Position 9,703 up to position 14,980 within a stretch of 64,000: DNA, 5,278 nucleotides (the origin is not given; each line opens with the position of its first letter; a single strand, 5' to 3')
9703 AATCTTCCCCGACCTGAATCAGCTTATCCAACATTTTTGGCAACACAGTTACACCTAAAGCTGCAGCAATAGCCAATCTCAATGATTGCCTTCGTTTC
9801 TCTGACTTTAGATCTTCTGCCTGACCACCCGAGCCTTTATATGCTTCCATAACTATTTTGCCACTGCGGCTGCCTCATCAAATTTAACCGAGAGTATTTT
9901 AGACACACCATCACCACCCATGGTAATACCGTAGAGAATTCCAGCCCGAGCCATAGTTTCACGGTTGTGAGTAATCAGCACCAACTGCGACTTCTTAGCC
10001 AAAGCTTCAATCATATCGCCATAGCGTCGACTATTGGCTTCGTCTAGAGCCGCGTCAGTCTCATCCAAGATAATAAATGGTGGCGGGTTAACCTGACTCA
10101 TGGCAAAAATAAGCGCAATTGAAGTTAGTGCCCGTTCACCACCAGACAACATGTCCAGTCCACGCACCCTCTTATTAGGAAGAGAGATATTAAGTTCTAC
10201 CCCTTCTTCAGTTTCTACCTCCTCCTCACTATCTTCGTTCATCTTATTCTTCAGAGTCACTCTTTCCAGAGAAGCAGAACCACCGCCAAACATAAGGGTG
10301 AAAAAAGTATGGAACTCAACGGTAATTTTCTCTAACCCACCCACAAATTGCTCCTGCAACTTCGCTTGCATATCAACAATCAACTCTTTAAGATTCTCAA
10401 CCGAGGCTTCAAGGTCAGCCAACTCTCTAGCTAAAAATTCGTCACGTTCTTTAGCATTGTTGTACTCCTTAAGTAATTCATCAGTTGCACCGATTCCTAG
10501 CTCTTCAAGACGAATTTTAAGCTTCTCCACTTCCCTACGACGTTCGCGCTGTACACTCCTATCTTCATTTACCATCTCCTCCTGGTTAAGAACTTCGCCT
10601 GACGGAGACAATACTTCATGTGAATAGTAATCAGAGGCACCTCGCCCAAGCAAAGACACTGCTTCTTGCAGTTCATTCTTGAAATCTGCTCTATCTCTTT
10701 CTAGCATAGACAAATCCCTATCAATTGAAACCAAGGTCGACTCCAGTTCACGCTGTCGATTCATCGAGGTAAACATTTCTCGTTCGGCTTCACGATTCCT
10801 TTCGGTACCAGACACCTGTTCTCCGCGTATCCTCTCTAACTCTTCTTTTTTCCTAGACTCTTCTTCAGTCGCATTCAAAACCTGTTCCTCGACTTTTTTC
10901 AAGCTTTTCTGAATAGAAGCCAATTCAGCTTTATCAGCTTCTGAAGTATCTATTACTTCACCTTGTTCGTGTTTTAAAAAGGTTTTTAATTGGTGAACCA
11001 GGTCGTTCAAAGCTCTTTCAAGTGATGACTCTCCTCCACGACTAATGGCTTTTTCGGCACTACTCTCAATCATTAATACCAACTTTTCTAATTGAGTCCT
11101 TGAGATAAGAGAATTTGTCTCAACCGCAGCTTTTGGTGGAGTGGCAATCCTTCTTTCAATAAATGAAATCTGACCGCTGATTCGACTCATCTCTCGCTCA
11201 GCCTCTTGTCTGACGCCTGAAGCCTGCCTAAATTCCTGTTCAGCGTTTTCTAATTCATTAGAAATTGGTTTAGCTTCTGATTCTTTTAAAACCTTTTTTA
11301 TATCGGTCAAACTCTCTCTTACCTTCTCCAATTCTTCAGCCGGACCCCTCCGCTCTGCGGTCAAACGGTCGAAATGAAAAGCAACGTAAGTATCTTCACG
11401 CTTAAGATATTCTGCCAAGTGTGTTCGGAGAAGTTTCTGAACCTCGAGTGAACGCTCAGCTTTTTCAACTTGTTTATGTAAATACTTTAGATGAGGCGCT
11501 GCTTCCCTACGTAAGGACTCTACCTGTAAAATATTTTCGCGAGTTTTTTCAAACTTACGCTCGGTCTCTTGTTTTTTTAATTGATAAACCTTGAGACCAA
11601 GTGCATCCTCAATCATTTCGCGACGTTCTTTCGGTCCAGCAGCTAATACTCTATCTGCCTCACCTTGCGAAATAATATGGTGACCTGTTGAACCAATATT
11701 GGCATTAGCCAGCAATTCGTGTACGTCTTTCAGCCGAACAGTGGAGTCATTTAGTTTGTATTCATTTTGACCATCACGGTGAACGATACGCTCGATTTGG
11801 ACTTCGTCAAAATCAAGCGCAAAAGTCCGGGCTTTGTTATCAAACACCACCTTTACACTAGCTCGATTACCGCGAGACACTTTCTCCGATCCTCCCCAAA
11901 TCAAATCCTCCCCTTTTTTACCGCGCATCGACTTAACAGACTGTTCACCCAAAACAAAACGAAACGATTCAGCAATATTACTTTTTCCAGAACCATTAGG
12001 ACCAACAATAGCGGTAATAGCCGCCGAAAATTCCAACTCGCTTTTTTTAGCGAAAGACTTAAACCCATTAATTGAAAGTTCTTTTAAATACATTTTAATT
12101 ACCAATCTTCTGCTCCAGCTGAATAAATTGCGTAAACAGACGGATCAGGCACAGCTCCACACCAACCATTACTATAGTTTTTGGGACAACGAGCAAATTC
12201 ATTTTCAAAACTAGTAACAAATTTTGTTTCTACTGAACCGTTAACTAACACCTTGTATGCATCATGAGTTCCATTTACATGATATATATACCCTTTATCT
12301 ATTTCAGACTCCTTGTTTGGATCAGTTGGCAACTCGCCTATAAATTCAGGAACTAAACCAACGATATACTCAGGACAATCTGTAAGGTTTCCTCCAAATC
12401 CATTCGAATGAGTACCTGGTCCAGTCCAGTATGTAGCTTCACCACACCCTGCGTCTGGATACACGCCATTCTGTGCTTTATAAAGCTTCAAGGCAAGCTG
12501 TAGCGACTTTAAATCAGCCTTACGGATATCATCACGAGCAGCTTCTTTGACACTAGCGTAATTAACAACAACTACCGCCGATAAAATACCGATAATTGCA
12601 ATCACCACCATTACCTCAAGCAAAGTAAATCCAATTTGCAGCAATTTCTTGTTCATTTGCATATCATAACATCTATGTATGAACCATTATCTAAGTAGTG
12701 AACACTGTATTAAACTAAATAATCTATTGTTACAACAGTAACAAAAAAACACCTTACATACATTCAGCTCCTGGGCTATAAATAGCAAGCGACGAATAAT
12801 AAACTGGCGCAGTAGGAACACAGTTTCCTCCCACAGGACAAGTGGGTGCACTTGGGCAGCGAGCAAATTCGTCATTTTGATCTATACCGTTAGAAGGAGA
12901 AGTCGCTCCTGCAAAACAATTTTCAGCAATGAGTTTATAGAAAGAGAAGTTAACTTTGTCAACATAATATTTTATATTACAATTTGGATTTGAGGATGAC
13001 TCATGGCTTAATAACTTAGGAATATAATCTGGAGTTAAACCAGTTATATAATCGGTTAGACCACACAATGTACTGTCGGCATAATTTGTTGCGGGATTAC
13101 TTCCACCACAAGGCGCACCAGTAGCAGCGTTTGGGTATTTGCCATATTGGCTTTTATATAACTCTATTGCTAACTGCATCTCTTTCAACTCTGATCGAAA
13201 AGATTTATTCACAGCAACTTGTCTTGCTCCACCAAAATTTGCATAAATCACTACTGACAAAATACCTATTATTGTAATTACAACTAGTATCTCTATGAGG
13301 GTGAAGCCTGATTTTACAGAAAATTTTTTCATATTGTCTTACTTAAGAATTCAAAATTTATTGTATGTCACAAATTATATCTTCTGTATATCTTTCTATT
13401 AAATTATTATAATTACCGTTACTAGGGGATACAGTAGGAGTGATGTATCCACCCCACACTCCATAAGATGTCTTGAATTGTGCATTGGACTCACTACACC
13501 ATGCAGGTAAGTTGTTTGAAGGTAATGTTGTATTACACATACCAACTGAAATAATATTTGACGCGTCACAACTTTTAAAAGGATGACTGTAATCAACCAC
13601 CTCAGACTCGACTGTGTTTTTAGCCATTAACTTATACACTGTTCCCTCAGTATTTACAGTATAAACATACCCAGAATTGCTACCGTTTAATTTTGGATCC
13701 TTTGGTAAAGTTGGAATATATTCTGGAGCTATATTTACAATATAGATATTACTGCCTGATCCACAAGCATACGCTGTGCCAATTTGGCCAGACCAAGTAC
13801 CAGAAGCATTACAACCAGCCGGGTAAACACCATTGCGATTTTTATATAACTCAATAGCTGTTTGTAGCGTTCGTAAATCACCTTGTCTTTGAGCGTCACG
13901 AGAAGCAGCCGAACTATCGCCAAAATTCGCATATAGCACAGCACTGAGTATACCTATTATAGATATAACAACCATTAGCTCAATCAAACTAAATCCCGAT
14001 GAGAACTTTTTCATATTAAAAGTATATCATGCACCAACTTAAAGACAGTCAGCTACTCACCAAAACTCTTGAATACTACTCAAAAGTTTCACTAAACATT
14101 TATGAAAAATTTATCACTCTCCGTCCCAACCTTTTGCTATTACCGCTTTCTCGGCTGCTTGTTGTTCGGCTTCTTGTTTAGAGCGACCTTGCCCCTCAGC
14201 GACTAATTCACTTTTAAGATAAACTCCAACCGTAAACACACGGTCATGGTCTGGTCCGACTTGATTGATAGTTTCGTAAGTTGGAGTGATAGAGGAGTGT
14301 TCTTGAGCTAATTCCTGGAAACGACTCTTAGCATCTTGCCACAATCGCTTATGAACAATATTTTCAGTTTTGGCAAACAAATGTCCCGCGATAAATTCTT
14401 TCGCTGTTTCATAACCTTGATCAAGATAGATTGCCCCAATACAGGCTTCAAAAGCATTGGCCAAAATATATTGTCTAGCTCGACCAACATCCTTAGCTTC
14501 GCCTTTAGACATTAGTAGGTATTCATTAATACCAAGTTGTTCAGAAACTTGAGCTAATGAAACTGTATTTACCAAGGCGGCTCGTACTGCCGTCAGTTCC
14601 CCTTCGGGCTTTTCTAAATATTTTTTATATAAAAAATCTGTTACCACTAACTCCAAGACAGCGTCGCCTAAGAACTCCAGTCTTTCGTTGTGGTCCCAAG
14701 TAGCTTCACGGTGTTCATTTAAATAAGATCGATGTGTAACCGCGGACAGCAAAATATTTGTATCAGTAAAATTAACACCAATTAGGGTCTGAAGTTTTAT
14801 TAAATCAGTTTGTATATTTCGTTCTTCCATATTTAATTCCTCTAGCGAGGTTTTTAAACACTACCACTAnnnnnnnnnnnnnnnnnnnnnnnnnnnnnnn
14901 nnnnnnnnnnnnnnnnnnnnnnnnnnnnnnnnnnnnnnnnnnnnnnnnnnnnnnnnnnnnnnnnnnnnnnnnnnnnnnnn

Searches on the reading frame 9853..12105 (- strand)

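Call 12: search_protein_families(library=pfam, proteins=[window:9853-12105:-], max_evalue=0.001)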
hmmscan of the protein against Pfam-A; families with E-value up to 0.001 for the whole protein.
window:9853-12105:- (750 aa): 5 families
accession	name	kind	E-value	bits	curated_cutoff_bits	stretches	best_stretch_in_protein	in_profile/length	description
PF02463.25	SMC_N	-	3.1e-60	203.8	40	1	6-735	1-219/220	RecF/RecN/SMC N terminal domain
PF13476.12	AAA_23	-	6.3e-16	60.1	27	1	9-221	1-201/201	AAA domain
PF13175.12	AAA_15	-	1.6e-11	44.9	32.1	1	5-290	1-273/374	AAA ATPase domain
PF13304.12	AAA_21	-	2.4e-10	41.4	27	1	30-93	1-83/304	AAA domain, putative AbiEii toxin, Type IV TA system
PF00005.33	ABC_tran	-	3.6e-06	28.1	25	0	29-153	12-117/137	ABC transporter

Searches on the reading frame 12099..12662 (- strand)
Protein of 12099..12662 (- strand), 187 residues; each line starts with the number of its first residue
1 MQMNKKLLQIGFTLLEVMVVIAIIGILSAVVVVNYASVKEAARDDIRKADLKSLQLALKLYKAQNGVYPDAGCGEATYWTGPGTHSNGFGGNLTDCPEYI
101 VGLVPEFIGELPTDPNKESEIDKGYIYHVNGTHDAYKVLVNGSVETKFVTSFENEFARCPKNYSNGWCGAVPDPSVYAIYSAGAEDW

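Call 12: search_protein_families(library=pfam, proteins=[window:12099-12662:-], max_evalue=0.001)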
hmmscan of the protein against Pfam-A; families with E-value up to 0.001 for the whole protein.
window:12099-12662:- (187 aa): 2 families
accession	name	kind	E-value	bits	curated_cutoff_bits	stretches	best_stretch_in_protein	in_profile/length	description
PF07963.17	N_methyl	-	2.4e-06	27.3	21.2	1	11-31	6-26/27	Prokaryotic N-terminal methylation motif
PF08334.16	T2SSG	-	5.5e-05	23.6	21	0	37-142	4-91/108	Type II secretion system (T2SS), protein G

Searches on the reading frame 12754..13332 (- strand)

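Call 12: search_protein_families(library=pfam, proteins=[window:12754-13332:-], max_evalue=0.001)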
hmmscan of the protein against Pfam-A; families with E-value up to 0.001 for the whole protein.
window:12754-13332:- (192 aa): 1 family
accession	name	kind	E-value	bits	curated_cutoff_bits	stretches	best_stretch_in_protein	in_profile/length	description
PF07963.17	N_methyl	-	2e-07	30.7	21.2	1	7-30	4-27/27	Prokaryotic N-terminal methylation motif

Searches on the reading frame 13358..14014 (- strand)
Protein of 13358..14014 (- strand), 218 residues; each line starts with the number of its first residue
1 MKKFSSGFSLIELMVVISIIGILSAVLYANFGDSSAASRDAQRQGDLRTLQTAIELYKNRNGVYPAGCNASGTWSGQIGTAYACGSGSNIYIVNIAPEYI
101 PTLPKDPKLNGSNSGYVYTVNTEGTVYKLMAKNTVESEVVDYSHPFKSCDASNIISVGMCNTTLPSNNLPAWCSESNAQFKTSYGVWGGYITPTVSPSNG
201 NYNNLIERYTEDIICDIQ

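Call 12: search_protein_families(library=pfam, proteins=[window:13358-14014:-], max_evalue=0.001)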
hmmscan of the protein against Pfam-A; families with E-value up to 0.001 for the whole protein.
window:13358-14014:- (218 aa): 1 family
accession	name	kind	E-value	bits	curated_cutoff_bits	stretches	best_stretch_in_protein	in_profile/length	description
PF07963.17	N_methyl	-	1.9e-08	34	21.2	1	5-28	4-27/27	Prokaryotic N-terminal methylation motif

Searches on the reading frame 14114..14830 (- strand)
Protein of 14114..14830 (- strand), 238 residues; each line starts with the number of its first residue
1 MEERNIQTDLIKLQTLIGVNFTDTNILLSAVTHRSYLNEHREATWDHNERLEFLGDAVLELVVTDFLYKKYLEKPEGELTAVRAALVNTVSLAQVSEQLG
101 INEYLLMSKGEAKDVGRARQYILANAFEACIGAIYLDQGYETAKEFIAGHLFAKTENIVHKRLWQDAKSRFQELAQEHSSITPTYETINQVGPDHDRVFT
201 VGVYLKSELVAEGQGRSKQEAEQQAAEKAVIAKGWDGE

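Call 12: search_protein_families(library=pfam, proteins=[window:14114-14830:-], max_evalue=0.001)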
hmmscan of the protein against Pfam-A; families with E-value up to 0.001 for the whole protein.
window:14114-14830:- (238 aa): 4 families
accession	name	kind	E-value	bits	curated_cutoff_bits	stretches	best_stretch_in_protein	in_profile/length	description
PF14622.11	Ribonucleas_3_3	-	9.7e-40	136.1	35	1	23-153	1-126/128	Ribonuclease-III-like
PF00636.31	Ribonuclease_3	-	2.3e-26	93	27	1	49-139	1-102/102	Ribonuclease III domain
PF00035.32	dsrm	-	7.4e-18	65.3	23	1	167-230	1-63/66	Double-stranded RNA binding motif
PF22935.1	RM44_endonuclase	-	1.3e-10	41.9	27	1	17-134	13-139/139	Large ribosomal subunit protein mL44, endonuclease domain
